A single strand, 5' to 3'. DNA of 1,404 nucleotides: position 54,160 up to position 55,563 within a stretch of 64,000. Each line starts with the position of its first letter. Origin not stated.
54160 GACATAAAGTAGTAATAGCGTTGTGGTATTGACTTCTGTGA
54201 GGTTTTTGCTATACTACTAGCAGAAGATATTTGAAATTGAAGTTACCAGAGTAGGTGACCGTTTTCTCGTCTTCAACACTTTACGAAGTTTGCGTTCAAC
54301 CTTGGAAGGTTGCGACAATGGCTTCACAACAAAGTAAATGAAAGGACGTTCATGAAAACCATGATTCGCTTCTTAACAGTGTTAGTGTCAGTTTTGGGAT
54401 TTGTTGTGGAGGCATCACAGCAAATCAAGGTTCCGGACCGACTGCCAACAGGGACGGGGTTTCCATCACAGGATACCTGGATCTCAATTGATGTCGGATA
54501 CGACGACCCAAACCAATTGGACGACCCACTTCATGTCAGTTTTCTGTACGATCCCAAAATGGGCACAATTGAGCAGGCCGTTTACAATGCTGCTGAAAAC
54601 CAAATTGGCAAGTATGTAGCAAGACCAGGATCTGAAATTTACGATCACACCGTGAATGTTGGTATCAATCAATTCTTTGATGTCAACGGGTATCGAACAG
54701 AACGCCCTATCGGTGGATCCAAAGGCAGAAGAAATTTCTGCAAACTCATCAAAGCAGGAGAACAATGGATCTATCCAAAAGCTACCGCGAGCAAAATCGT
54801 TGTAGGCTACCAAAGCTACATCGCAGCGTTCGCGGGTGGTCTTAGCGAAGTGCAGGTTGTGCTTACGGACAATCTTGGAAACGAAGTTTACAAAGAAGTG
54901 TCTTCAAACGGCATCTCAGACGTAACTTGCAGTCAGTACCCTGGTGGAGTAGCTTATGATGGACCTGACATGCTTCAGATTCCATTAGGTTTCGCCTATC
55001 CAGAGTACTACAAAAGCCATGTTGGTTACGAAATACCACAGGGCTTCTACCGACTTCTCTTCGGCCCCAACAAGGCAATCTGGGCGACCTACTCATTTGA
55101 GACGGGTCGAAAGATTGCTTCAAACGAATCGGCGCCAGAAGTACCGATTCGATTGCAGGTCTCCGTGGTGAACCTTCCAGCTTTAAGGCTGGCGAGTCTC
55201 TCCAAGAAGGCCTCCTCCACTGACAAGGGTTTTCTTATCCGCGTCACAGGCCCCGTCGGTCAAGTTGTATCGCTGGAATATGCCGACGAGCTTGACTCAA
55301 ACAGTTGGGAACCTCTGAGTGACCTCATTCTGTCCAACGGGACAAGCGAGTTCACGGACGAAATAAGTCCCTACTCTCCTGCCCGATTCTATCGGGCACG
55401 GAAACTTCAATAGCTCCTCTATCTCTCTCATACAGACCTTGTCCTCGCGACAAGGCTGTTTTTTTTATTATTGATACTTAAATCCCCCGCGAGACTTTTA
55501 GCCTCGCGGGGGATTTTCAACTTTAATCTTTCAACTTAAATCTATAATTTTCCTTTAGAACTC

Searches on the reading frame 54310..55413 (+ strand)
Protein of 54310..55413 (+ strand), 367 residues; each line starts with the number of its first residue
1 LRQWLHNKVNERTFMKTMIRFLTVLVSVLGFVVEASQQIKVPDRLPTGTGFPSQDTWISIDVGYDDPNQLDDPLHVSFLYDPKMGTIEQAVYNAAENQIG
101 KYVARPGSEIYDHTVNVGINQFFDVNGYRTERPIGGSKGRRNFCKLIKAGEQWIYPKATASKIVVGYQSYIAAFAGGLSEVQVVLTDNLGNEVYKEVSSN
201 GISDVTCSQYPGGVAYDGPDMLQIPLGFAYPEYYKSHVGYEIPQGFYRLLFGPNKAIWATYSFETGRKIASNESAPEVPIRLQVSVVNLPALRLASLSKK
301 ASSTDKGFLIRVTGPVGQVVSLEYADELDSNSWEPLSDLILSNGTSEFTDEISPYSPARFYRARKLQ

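Call 16: search_protein_families(library=pfam, proteins=[window:54310-55413:+], max_evalue=0.01)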
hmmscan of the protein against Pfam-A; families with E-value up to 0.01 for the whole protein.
window:54310-55413:+ (367 aa): 0 families

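Call 94: search_protein_families(library=pfam, alignment_id=A8, max_evalue=1)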
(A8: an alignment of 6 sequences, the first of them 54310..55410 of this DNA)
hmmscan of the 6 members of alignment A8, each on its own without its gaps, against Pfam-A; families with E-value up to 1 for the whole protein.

A. member 1, window:54310-55410:+ (367 aa): 0 families

B. families by the number of members that match (of 6 scanned): 1 family
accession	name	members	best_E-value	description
PF11520.13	Cren7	1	0.015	Chromatin protein Cren7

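Call 95: search_solved_structures(query=A8, max_evalue=1)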
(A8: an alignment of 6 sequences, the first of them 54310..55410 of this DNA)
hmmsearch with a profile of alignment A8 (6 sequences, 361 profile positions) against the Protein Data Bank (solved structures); distinct sequences matched with E-value up to 1: 0.

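Call 101: search_protein_families(library=ncbifam, alignment_id=A8, max_evalue=1)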
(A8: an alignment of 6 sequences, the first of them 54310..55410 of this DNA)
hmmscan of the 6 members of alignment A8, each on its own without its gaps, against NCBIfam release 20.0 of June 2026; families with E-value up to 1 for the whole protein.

A. member 1, window:54310-55410:+ (367 aa): 0 families

B. families by the number of members that match (of 6 scanned): 0 families
